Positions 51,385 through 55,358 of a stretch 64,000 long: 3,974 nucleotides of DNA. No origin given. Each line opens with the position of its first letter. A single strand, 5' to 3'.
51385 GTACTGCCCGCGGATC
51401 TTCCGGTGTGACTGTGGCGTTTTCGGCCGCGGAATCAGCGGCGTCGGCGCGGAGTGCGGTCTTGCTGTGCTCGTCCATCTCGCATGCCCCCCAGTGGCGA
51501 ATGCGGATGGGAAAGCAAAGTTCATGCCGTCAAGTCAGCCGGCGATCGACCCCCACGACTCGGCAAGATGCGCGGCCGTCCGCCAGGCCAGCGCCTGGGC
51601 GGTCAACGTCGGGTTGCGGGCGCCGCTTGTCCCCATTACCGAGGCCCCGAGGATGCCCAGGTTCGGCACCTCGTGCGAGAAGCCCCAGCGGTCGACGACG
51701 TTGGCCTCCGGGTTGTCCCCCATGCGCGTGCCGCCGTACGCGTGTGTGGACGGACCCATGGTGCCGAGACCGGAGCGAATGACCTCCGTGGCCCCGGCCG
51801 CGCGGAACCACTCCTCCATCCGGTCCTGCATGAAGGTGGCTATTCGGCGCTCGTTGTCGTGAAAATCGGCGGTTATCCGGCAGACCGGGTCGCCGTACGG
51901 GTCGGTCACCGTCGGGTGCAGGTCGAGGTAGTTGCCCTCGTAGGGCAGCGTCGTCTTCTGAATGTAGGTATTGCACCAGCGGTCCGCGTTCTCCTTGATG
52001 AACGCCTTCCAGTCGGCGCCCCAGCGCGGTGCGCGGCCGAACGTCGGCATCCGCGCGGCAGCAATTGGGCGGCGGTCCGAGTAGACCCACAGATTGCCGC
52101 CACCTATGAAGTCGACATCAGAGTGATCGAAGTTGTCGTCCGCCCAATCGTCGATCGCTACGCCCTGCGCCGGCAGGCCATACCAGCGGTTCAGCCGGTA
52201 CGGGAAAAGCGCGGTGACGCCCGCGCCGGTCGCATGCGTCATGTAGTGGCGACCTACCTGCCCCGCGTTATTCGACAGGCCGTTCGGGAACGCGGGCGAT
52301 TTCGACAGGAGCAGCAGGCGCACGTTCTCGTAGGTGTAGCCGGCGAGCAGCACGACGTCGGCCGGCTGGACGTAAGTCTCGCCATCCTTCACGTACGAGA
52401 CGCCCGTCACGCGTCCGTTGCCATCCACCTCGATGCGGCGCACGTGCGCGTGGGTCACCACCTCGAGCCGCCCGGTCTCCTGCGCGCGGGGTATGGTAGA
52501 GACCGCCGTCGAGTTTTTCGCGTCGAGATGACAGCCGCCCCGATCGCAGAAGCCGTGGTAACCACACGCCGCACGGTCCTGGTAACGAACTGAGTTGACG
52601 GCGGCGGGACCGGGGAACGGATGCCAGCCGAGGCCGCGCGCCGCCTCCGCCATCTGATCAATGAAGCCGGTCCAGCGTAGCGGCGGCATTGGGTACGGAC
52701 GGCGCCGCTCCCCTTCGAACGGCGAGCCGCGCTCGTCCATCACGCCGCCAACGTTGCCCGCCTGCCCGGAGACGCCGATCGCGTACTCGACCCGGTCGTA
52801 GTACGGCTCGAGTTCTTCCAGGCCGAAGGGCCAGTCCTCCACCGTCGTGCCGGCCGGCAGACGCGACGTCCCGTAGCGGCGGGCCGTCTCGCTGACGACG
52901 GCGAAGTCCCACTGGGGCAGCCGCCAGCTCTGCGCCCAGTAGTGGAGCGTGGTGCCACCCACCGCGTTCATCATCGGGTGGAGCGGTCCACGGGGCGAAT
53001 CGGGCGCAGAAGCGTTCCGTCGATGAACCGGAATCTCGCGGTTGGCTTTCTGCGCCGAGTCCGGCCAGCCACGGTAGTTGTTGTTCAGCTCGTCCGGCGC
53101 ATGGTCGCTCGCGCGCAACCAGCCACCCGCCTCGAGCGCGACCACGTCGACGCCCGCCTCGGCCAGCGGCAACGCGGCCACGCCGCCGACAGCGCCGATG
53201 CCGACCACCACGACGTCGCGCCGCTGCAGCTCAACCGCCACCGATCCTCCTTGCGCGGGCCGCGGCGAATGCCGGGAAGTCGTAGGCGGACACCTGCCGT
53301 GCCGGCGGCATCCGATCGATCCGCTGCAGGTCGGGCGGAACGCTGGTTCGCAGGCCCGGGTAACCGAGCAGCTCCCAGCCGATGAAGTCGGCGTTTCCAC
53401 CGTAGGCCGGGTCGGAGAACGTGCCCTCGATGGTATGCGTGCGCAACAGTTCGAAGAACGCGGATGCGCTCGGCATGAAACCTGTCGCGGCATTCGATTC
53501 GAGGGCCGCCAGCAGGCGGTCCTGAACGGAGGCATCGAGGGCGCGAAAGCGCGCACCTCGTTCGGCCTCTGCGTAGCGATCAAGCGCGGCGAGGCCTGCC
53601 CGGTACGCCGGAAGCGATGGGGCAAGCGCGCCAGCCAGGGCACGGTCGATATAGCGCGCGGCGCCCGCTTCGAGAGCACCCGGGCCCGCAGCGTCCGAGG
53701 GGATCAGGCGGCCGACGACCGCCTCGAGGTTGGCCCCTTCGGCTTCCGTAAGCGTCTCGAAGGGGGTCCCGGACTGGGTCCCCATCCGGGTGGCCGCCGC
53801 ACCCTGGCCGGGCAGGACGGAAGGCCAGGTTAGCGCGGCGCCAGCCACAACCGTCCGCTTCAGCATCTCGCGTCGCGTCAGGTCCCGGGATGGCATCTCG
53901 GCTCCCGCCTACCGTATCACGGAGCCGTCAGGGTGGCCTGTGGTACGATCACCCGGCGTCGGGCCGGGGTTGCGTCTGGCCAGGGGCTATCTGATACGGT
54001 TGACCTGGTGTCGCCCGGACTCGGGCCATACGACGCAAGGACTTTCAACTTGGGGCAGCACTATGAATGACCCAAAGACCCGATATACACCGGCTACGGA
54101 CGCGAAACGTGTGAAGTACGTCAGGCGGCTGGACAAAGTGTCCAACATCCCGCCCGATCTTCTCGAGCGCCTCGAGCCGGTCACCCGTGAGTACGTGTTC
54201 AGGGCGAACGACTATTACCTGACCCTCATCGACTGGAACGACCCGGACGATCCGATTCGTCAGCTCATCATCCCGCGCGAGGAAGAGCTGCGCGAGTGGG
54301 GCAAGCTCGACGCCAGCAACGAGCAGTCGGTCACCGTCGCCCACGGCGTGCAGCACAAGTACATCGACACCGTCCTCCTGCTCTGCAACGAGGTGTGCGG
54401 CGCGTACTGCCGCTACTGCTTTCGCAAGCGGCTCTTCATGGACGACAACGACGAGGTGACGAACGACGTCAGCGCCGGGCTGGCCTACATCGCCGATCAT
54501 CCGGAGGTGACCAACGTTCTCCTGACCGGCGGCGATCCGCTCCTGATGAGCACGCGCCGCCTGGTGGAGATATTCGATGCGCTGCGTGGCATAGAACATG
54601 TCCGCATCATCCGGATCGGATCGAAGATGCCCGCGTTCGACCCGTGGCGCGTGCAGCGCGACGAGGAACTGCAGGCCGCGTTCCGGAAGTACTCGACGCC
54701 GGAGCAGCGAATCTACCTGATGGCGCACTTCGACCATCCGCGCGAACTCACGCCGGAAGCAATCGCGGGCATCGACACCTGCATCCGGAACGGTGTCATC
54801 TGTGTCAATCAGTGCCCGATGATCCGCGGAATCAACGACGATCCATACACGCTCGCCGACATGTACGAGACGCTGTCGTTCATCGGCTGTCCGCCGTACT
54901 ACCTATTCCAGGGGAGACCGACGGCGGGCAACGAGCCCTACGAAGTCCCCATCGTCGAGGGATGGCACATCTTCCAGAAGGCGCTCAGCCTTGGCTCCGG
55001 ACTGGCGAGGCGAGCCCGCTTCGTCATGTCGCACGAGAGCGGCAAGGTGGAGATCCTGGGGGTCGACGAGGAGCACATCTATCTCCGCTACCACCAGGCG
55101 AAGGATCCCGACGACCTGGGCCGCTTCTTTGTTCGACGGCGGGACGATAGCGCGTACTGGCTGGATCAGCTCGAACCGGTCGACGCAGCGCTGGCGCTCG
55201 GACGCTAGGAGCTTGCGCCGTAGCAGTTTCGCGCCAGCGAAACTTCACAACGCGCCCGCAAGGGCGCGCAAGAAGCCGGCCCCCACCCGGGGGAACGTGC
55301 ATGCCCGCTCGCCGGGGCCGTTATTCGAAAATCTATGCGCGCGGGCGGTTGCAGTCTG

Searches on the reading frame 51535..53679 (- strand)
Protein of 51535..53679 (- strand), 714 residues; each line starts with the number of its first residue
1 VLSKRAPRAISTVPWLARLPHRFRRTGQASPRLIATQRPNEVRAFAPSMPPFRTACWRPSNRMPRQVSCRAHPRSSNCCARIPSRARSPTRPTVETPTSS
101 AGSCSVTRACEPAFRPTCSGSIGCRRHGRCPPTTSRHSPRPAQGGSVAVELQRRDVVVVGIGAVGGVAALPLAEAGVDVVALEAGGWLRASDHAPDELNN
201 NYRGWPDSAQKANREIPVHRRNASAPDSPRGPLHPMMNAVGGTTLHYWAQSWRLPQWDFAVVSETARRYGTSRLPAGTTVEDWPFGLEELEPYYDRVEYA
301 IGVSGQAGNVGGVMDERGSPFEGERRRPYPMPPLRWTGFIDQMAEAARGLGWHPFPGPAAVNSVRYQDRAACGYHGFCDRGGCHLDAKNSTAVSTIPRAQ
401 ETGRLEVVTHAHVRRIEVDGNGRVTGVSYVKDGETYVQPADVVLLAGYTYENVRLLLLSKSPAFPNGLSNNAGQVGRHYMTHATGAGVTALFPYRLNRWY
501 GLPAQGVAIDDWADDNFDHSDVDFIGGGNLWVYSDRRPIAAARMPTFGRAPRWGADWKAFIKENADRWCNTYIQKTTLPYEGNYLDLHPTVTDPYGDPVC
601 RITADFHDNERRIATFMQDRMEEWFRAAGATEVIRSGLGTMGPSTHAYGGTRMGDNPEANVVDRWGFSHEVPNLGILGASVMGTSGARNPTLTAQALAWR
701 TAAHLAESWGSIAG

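Call 102: search_protein_families(library=pfam, proteins=[window:51535-53679:-], max_evalue=0.001)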
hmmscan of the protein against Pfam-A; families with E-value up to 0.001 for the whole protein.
window:51535-53679:- (714 aa): 2 families
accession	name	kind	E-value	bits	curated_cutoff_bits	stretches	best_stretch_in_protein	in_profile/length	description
PF05199.19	GMC_oxred_C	-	4.8e-15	56.8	24.6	1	580-698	2-139/139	GMC oxidoreductase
PF01266.30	DAO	-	7.8e-06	26.1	27.9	1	155-207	1-56/353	FAD dependent oxidoreductase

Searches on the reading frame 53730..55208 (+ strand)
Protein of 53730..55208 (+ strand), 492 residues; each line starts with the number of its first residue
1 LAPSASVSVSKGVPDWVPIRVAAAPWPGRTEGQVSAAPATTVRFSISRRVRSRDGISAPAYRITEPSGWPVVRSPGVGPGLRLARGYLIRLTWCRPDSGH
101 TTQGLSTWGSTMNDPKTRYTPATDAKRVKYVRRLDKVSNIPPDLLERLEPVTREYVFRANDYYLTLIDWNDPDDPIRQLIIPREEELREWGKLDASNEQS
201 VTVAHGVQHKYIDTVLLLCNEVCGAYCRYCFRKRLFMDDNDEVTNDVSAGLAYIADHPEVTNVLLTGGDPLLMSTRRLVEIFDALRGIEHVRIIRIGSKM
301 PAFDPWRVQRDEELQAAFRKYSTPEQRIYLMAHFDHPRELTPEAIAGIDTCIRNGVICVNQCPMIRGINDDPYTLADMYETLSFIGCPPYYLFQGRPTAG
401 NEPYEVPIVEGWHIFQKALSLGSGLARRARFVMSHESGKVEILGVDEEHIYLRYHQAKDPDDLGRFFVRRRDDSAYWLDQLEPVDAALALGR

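Call 102: search_protein_families(library=pfam, proteins=[window:53730-55208:+], max_evalue=0.001)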
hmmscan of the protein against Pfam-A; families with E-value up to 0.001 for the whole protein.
window:53730-55208:+ (492 aa): 2 families
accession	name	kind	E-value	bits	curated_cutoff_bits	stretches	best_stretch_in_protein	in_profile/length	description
PF04055.27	Radical_SAM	-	6.4e-07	30.1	29.5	1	222-372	6-158/166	Radical SAM superfamily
PF13353.11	Fer4_12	-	0.0006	20.6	22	1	221-286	13-78/137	4Fe-4S single cluster domain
